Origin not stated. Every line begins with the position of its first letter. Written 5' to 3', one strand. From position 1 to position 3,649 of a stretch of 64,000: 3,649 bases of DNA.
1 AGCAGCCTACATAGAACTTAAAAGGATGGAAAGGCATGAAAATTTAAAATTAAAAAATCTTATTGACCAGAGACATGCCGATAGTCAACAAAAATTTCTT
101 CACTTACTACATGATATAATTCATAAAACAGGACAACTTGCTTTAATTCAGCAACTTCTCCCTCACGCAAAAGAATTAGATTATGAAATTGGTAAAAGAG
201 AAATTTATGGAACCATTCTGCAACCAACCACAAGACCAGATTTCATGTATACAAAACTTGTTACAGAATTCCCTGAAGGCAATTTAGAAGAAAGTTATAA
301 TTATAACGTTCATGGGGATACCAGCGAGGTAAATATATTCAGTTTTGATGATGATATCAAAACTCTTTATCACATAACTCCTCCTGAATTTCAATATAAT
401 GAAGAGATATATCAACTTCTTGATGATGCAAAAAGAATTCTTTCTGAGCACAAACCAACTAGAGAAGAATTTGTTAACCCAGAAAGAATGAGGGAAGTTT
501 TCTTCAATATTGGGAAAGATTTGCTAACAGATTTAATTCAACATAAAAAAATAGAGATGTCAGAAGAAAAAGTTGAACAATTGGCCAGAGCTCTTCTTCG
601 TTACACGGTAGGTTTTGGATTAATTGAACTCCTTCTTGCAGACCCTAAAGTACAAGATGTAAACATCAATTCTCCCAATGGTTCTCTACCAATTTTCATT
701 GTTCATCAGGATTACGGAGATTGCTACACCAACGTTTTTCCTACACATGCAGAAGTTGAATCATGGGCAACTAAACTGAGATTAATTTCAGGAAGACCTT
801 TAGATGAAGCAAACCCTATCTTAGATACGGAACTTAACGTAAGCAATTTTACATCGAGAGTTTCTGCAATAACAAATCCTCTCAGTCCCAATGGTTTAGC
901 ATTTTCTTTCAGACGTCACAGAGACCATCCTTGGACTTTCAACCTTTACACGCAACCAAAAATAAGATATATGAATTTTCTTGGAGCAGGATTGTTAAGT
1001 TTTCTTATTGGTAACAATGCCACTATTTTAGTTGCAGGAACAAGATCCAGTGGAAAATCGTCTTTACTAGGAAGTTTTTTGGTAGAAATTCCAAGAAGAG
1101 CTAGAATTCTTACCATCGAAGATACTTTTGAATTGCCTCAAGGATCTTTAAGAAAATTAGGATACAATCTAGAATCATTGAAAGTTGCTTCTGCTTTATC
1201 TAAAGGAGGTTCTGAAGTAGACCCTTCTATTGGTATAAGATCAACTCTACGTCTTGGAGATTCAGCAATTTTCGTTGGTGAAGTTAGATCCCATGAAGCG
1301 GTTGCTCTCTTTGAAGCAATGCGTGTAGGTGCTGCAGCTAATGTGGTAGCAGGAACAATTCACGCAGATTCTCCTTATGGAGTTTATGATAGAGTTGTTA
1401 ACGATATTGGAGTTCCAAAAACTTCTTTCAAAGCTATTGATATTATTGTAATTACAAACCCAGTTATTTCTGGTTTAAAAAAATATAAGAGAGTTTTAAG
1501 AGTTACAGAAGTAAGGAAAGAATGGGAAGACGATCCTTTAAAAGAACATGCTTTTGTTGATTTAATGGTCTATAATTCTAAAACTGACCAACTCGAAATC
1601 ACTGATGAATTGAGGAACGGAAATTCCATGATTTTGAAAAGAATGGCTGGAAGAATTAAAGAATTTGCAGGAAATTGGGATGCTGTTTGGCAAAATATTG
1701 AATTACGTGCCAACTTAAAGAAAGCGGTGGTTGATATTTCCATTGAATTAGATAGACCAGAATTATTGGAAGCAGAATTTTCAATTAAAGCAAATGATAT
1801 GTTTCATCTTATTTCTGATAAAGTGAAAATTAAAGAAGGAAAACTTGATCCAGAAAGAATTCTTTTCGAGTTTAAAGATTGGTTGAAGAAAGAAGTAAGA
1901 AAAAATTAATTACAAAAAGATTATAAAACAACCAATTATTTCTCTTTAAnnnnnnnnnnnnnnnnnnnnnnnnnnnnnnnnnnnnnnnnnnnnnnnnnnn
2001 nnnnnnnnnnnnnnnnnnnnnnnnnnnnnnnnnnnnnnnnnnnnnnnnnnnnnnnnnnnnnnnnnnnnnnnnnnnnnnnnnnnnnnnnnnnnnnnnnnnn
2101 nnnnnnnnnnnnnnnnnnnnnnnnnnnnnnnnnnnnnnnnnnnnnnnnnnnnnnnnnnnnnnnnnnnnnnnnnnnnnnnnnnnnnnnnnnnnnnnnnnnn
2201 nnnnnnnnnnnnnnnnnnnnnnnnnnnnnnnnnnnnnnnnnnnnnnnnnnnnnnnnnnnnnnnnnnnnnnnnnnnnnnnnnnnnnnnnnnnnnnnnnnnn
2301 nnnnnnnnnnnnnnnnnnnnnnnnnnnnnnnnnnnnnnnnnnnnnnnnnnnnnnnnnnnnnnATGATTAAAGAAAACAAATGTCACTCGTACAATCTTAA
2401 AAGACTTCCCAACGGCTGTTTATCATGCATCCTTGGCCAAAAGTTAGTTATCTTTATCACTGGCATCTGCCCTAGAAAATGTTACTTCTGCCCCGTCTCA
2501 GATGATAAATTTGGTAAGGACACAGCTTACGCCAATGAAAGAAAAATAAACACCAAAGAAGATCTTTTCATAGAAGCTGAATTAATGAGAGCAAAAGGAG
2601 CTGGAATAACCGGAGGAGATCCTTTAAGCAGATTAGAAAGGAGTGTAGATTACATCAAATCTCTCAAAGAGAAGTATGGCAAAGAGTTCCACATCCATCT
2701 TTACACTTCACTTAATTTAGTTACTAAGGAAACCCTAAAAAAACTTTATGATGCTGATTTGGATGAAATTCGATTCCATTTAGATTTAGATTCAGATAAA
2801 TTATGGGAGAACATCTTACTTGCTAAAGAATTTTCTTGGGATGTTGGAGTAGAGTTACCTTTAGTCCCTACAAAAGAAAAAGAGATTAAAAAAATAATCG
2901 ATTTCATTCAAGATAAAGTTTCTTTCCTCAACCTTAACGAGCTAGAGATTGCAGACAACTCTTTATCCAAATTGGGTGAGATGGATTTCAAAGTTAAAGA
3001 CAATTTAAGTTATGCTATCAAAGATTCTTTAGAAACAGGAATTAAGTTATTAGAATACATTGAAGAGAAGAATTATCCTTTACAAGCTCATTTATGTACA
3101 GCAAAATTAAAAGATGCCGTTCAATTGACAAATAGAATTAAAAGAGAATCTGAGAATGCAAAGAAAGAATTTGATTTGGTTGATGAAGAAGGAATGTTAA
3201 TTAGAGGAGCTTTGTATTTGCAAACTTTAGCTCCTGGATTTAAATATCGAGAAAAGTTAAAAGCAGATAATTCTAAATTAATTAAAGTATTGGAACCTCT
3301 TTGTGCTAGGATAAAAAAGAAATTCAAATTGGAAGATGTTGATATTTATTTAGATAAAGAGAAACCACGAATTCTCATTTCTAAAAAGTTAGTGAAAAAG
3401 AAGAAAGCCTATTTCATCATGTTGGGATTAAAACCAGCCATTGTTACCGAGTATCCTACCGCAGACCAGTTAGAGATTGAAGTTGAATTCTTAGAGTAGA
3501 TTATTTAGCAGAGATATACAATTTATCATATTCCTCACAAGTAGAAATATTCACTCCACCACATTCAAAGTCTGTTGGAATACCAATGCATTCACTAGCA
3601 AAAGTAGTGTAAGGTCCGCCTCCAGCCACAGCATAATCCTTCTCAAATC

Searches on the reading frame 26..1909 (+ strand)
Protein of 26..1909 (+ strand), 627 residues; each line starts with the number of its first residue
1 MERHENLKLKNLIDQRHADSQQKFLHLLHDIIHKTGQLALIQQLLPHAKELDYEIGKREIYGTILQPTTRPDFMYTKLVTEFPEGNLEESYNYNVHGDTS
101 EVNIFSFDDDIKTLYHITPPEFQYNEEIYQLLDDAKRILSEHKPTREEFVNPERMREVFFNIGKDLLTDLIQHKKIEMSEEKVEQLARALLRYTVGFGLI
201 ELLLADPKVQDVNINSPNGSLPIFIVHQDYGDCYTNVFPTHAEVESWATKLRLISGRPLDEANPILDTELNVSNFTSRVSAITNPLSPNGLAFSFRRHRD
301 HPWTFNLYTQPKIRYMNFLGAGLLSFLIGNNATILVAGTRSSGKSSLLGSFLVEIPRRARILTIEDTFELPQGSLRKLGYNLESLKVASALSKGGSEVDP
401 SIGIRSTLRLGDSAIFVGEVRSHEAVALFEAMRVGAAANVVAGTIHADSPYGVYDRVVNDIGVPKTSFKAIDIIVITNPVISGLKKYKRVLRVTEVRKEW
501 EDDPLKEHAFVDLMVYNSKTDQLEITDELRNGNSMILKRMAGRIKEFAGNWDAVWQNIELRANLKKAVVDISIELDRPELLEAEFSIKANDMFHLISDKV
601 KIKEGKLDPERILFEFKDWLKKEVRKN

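Call 11: search_protein_families(library=pfam, proteins=[window:26-1909:+], max_evalue=0.0001)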
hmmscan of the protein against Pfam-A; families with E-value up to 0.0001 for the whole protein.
window:26-1909:+ (627 aa): 1 family
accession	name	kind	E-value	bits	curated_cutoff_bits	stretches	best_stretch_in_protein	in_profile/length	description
PF00437.27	T2SSE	-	6.9e-14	51.7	24.9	1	312-470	123-267/370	Type II/IV secretion system protein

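Call 68: find_encoding_contigs(protein=window:26-1909:+, flank=10000, max_places=1)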
Protein window:26-1909:+ (627 aa): no gene with exactly this product is on record in the collection.

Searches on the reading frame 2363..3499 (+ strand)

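Call 48: search_protein_families(library=pfam, proteins=[window:2363-3499:+], max_evalue=0.001)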
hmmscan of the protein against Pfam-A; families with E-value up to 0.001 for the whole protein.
window:2363-3499:+ (378 aa): 2 families
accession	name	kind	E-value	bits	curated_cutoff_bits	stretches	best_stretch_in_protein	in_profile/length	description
PF04055.27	Radical_SAM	-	7.1e-13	49.5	29.5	1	31-146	2-115/166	Radical SAM superfamily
PF13353.11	Fer4_12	-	0.00019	22.2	22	1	25-120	5-95/137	4Fe-4S single cluster domain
